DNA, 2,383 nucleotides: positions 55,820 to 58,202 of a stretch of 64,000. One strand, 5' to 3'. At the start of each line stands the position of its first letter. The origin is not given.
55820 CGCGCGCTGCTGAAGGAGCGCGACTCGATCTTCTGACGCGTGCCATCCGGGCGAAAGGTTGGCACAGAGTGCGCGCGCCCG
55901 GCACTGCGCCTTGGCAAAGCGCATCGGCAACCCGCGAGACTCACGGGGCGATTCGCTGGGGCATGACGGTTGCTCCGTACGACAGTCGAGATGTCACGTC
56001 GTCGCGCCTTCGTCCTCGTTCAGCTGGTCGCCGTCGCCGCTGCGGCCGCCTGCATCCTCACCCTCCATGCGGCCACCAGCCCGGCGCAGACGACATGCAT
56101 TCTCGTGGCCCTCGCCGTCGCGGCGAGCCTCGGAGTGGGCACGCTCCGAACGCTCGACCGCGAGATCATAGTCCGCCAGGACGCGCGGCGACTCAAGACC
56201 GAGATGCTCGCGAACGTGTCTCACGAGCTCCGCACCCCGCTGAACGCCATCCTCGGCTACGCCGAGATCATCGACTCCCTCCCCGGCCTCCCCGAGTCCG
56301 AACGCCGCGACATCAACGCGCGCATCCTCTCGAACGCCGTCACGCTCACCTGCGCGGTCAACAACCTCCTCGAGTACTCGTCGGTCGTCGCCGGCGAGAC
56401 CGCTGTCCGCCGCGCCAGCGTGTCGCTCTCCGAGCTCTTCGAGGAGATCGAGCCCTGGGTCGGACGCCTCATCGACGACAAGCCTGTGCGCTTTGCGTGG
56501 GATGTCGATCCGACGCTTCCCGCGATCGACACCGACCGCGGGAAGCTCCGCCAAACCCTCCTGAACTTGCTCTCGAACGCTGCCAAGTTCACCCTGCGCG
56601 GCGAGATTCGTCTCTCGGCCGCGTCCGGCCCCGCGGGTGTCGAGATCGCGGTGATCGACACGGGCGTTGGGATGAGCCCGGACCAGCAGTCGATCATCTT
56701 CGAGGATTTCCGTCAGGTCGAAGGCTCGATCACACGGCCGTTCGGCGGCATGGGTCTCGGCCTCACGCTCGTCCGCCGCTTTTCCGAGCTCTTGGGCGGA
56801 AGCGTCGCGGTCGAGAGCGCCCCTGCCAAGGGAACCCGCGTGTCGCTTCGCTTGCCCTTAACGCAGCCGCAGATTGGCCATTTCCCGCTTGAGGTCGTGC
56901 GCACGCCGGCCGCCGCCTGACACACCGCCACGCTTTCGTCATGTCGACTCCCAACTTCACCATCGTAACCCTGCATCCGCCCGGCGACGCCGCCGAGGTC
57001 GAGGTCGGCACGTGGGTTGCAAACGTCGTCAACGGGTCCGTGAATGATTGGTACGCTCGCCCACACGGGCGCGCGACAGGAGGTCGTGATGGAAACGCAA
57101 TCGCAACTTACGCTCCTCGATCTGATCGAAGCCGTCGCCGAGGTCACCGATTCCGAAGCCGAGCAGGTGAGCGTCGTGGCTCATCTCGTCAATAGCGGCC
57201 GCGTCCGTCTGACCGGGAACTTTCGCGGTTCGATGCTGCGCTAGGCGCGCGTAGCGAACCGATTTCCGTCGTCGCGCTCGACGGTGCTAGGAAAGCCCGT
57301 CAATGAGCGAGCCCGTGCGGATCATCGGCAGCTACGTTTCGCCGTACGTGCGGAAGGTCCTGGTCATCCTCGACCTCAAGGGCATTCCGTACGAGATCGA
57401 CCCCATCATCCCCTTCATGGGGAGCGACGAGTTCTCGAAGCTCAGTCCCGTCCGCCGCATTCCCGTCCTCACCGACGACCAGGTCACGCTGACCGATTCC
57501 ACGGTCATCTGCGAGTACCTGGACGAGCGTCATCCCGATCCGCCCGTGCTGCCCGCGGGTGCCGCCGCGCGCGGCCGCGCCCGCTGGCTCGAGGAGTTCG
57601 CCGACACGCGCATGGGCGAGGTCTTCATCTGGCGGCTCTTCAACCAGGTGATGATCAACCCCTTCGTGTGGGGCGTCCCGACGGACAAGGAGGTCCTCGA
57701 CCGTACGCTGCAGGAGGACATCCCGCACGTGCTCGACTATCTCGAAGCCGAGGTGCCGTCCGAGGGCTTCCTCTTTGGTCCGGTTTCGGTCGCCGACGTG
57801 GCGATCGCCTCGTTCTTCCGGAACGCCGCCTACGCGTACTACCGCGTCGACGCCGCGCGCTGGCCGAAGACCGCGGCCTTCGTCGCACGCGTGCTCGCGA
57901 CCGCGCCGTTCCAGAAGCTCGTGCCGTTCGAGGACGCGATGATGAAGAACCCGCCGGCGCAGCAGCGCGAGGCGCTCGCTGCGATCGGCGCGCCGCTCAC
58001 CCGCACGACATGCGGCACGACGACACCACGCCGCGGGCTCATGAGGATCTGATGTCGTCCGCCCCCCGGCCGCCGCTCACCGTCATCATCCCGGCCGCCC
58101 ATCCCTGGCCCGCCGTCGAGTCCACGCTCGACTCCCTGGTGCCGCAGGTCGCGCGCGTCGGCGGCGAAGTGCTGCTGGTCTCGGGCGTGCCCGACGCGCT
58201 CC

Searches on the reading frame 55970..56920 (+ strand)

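Call 79: search_protein_families(library=pfam, proteins=[window:55970-56920:+], max_evalue=0.001)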
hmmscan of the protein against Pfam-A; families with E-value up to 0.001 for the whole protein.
window:55970-56920:+ (316 aa): 2 families
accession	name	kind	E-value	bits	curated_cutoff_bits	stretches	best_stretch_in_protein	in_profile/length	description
PF02518.31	HATPase_c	-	1.4e-26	93.5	26.4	1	189-298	2-110/111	Histidine kinase-, DNA gyrase B-, and HSP90-like ATPase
PF00512.31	HisKA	-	1.6e-13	50.9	26.9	1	76-139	2-63/66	His Kinase A (phospho-acceptor) domain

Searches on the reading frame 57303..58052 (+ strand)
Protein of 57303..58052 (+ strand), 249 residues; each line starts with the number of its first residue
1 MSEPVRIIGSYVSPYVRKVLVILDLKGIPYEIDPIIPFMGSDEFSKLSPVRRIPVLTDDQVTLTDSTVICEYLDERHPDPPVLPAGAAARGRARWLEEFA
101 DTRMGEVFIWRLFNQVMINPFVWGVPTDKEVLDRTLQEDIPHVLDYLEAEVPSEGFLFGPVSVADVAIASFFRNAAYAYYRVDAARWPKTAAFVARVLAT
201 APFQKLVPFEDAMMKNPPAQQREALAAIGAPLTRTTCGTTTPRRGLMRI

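Call 79: search_protein_families(library=pfam, proteins=[window:57303-58052:+], max_evalue=0.001)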
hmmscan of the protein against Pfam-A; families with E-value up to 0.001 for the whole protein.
window:57303-58052:+ (249 aa): 5 families
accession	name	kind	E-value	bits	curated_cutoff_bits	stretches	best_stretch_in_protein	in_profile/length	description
PF13417.12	GST_N_3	-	1.5e-23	83.3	22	1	8-81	2-75/75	Glutathione S-transferase, N-terminal domain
PF13409.12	GST_N_2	-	9.1e-20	71.5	25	1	13-76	2-70/70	Glutathione S-transferase, N-terminal domain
PF02798.26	GST_N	-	1.5e-09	38.5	20.9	1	14-75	12-76/76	Glutathione S-transferase, N-terminal domain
PF13410.11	GST_C_2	-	8.8e-06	26.2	24.9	1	136-196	7-69/69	Glutathione S-transferase, C-terminal domain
PF22441.2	CLIC-like_N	-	0.00021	21.9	23.5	1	13-76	19-82/86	CLIC-like N-terminal domain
